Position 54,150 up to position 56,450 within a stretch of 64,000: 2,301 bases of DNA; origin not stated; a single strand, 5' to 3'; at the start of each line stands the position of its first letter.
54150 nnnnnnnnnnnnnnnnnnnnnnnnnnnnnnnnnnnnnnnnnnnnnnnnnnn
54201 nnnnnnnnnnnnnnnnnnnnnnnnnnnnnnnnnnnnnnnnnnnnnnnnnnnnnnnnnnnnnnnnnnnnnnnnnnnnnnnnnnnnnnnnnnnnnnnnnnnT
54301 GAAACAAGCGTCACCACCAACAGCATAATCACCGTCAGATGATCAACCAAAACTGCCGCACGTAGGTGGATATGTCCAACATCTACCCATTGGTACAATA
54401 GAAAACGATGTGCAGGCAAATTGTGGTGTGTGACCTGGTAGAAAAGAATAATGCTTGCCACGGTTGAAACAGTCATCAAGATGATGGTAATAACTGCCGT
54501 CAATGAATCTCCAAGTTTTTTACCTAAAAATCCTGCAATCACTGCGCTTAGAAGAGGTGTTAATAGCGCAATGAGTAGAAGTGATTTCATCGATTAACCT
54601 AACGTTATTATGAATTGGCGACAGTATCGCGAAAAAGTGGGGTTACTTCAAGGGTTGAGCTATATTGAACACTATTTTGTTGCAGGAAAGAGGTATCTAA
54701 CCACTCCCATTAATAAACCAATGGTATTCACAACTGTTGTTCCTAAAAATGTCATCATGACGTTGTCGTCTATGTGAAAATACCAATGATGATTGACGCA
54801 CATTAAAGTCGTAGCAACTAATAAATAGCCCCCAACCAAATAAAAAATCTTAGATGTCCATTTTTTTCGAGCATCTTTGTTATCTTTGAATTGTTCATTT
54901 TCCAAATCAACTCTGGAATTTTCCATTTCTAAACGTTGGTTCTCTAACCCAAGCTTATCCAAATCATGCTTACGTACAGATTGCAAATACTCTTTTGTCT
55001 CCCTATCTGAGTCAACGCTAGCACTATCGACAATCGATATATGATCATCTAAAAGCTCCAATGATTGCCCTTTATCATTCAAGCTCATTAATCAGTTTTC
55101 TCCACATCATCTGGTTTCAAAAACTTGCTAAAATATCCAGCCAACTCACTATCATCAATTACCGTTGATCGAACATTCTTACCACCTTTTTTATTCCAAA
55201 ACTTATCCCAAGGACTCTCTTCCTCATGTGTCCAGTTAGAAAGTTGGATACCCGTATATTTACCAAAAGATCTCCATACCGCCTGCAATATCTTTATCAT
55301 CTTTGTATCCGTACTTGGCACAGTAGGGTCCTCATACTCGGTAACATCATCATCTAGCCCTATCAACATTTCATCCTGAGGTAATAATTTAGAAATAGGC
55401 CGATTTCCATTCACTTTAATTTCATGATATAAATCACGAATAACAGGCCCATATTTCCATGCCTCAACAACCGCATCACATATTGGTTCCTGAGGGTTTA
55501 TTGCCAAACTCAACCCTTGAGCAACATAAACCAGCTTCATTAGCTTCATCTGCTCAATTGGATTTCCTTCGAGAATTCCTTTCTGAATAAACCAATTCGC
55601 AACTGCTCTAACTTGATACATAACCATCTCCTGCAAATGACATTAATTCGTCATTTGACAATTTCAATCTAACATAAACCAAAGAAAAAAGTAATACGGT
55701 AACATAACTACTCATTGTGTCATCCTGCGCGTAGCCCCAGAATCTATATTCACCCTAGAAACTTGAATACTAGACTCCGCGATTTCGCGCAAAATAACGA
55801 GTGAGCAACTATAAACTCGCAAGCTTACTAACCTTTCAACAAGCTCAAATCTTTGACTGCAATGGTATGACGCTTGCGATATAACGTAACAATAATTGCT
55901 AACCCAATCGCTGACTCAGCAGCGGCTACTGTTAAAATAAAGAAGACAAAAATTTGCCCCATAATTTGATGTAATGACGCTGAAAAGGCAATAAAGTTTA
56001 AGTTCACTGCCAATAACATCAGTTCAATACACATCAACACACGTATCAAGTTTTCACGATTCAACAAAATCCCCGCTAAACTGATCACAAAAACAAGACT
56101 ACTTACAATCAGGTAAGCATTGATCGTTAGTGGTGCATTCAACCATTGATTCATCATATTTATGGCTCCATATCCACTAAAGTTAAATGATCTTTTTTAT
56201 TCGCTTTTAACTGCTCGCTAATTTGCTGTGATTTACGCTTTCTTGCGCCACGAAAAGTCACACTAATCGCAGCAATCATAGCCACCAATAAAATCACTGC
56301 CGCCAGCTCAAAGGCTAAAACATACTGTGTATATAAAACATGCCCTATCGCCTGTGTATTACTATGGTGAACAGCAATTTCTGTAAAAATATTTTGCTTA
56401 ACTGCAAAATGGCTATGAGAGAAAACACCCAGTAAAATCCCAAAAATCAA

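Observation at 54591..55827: Panacea (DUF4065)-type antitoxin plus a novel two-TM partner inserted between nuoK and nuoL of the complex I operon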

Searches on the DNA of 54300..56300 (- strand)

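Call 59: search_dna_similar(query=L091:300-1360:+, collection=ecoli_genomes, mode=near, max_rows=8)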
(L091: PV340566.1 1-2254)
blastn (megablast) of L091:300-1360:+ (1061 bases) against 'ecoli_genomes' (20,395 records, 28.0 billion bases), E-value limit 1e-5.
Records with a match: 79; places in all: 79; records where one place covers at least 80% of the query: 79.
Genomes with a match: 79 of 5426; with a place that covers at least 80% of the query: 79. Places per genome that has any: lowest 1, median 1, highest 1. On chromosomes: 79 places; on plasmids: 0.
Best place of each record, by identity: >=99% 17; 95-99% 62.
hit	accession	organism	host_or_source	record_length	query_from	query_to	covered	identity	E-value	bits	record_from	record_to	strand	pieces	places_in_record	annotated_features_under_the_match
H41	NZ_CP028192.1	Escherichia coli strain CFSAN018748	tissue and/or biological fluid swine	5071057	1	1061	100%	100.0%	0e+0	1960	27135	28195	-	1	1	hypothetical protein | Panacea domain-containing protein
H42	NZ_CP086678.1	Escherichia coli strain EFF60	anaerobic effluent of swine manure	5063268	1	1061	100%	100.0%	0e+0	1960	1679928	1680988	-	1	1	hypothetical protein | Panacea domain-containing protein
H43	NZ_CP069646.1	Escherichia coli O7:H4 strain MIN14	Homo sapiens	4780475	1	1061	100%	100.0%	0e+0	1960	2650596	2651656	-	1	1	hypothetical protein | Panacea domain-containing protein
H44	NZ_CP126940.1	Escherichia coli O2:K1:H7 strain APEC E18055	Gallus gallus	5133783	1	1061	100%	100.0%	0e+0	1960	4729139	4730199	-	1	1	hypothetical protein | Panacea domain-containing protein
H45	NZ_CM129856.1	Escherichia coli strain SW071614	wastewater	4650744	1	1061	100%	100.0%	0e+0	1960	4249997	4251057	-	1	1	hypothetical protein | Panacea domain-containing protein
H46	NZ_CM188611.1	Escherichia coli strain KP63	Homo sapiens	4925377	1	1061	100%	100.0%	0e+0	1960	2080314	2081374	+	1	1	hypothetical protein | Panacea domain-containing protein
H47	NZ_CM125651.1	Escherichia coli strain ZH142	pig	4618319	1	1061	100%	99.9%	0e+0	1954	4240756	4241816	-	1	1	hypothetical protein | Panacea domain-containing protein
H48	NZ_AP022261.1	Escherichia coli strain WP8-S18-ESBL-07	-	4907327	1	1061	100%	99.2%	0e+0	1910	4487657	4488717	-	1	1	hypothetical protein | Panacea domain-containing protein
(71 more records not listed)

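Call 60: get_annotated_region(hit=H41, flank=1000)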
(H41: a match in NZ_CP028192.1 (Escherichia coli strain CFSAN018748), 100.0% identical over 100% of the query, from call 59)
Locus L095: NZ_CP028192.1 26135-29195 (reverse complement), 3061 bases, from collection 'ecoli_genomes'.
description: Escherichia coli strain CFSAN018748 chromosome, complete genome
organism: Escherichia coli strain CFSAN018748 (NCBI taxid 562)
replicon: chromosome; assembly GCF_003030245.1
host: -; source: tissue and/or biological fluid swine; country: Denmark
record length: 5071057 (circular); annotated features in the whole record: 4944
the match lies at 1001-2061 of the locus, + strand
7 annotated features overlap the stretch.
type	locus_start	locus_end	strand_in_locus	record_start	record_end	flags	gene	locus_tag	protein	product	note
CDS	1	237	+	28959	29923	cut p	-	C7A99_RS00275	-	DUF2713 family protein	frameshifted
CDS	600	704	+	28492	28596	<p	-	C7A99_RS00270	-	tRNA-dihydrouridine synthase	incomplete; partial in the middle of a contig; missing C-terminus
CDS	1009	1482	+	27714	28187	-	-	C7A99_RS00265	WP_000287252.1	Panacea domain-containing protein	-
CDS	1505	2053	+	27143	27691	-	-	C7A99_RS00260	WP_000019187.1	hypothetical protein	-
CDS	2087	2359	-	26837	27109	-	-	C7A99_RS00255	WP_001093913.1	pyocin activator PrtN family protein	-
CDS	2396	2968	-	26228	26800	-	-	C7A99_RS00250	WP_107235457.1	3'-5' exonuclease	-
CDS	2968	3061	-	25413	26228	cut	-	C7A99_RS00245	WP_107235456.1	ead/Ea22-like family protein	-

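Call 61: get_annotated_region(hit=H48, flank=500)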
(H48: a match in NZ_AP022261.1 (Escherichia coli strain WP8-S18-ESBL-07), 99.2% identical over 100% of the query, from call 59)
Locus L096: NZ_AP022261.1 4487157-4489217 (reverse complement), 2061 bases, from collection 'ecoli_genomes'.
description: Escherichia coli strain WP8-S18-ESBL-07 chromosome, complete genome
organism: Escherichia coli strain WP8-S18-ESBL-07 (NCBI taxid 562)
replicon: chromosome; assembly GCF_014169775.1
host: -; source: -; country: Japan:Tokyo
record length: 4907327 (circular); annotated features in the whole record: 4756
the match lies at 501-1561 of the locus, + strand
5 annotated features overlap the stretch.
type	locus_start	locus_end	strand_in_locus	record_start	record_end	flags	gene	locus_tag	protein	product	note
CDS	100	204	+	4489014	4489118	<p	-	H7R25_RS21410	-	tRNA-dihydrouridine synthase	incomplete; partial in the middle of a contig; missing C-terminus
CDS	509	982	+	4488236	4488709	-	-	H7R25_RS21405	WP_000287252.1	Panacea domain-containing protein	-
CDS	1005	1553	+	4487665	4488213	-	-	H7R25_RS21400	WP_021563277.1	hypothetical protein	-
CDS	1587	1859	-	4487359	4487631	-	-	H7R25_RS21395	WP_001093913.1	pyocin activator PrtN family protein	-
CDS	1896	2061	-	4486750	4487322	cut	-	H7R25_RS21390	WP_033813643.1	3'-5' exonuclease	-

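Call 71: search_rna_families(source=window, start=54300, end=56300, threshold=evalue, max_evalue=1)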
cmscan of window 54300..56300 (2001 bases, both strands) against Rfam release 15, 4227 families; matches with E-value up to 1: 0.
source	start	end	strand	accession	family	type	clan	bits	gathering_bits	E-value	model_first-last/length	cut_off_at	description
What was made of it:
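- Tried and rejected: Rfam gave no hit in 54300-56300 at E <= 1 (call 71).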

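Call 79: search_dna_similar(query=L091:804-1352:+, collection=ecoli_genomes, mode=near, max_rows=14, rows=spread)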
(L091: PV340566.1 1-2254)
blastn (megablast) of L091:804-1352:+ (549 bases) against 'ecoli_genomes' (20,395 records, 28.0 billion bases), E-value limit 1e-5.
Records with a match: 79; places in all: 79; records where one place covers at least 80% of the query: 79.
Genomes with a match: 79 of 5426; with a place that covers at least 80% of the query: 79. Places per genome that has any: lowest 1, median 1, highest 1. On chromosomes: 79 places; on plasmids: 0.
Best place of each record, by identity: >=99% 22; 95-99% 56; 90-95% 1.
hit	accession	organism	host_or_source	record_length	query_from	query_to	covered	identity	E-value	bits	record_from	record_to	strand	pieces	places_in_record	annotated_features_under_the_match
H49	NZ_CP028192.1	Escherichia coli strain CFSAN018748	tissue and/or biological fluid swine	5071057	1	549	100%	100.0%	0e+0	1014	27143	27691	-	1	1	hypothetical protein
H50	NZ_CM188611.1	Escherichia coli strain KP63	Homo sapiens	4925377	1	549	100%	100.0%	0e+0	1014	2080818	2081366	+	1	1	hypothetical protein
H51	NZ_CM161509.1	Escherichia coli strain D97-1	Canis lupus familiaris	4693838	1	549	100%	99.8%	0e+0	1009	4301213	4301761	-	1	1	hypothetical protein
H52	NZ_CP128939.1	Escherichia coli strain TUM9754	missing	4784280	1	549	100%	99.6%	0e+0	1003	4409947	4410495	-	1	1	hypothetical protein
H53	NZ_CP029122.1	Escherichia coli strain AR434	missing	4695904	1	549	100%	97.3%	0e+0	931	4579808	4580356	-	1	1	hypothetical protein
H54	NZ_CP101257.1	Escherichia coli strain EC21Z-078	Homo sapiens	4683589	1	549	100%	97.3%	0e+0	931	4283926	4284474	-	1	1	hypothetical protein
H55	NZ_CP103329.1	Escherichia coli strain ZY22049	feces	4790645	1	549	100%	97.3%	0e+0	931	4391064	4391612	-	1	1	hypothetical protein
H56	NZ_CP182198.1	Escherichia coli strain EC130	pig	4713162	1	549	100%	97.3%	0e+0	931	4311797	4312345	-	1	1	hypothetical protein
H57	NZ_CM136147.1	Escherichia coli strain PRO_A-2567-6M-A_ESBL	Homo sapiens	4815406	1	549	100%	97.3%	0e+0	931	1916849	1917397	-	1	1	hypothetical protein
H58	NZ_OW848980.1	Escherichia coli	Homo sapiens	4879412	1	549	100%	97.3%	0e+0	931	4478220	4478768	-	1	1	hypothetical protein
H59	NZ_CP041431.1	Escherichia coli strain STEC316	Raw beef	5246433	1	549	100%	95.4%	0e+0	876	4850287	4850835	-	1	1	hypothetical protein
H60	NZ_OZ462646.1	Escherichia coli strain ECL27829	Ovis aries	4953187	1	549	100%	95.4%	0e+0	876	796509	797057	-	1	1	hypothetical protein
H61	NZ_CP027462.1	Escherichia coli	missing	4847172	1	549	100%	95.1%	0e+0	865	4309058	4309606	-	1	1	hypothetical protein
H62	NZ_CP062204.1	Escherichia coli strain C311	Cow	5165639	1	549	100%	94.7%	0e+0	854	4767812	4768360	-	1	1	hypothetical protein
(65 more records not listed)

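Call 80: get_annotated_region(hit=H53, flank=600)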
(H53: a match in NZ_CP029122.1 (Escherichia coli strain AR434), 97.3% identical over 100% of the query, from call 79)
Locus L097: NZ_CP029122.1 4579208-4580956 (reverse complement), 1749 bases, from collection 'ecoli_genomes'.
description: Escherichia coli strain AR434 chromosome, complete genome
organism: Escherichia coli strain AR434 (NCBI taxid 562)
replicon: chromosome; assembly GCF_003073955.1
host: missing; source: missing; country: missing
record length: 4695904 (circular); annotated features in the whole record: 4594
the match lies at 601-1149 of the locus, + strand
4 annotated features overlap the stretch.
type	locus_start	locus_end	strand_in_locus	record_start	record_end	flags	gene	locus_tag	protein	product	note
CDS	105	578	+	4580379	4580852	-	-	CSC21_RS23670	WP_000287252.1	Panacea domain-containing protein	-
CDS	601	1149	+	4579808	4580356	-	-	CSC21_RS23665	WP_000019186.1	hypothetical protein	-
CDS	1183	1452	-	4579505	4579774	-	-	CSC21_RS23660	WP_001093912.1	pyocin activator PrtN family protein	-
CDS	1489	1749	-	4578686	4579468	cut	-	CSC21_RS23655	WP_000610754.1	hypothetical protein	-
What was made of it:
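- On PanT cluster T3 (E. coli-type membrane toxin): Its alleles WP_000019186.1 and WP_000019187.1 were (calls 60, 80).
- At the same E. coli chromosomal locus, RefSeq annotates that protein as WP_000287252.1 (calls 60, 80).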

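Call 81: get_annotated_region(hit=H59, flank=600)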
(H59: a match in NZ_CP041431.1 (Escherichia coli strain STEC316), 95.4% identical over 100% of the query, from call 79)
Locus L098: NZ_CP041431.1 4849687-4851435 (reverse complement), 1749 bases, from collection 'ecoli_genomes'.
description: Escherichia coli strain STEC316 chromosome, complete genome
organism: Escherichia coli strain STEC316 (NCBI taxid 562)
replicon: chromosome; assembly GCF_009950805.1
host: -; source: Raw beef; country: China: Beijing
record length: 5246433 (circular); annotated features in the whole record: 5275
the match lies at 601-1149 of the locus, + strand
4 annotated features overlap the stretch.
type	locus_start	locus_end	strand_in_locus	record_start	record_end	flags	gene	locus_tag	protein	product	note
CDS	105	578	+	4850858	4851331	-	-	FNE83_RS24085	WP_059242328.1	Panacea domain-containing protein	-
CDS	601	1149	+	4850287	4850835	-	-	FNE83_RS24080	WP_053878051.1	hypothetical protein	-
CDS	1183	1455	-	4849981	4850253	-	-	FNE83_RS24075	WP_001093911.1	pyocin activator PrtN family protein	-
CDS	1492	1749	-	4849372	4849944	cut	-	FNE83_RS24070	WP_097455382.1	3'-5' exonuclease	-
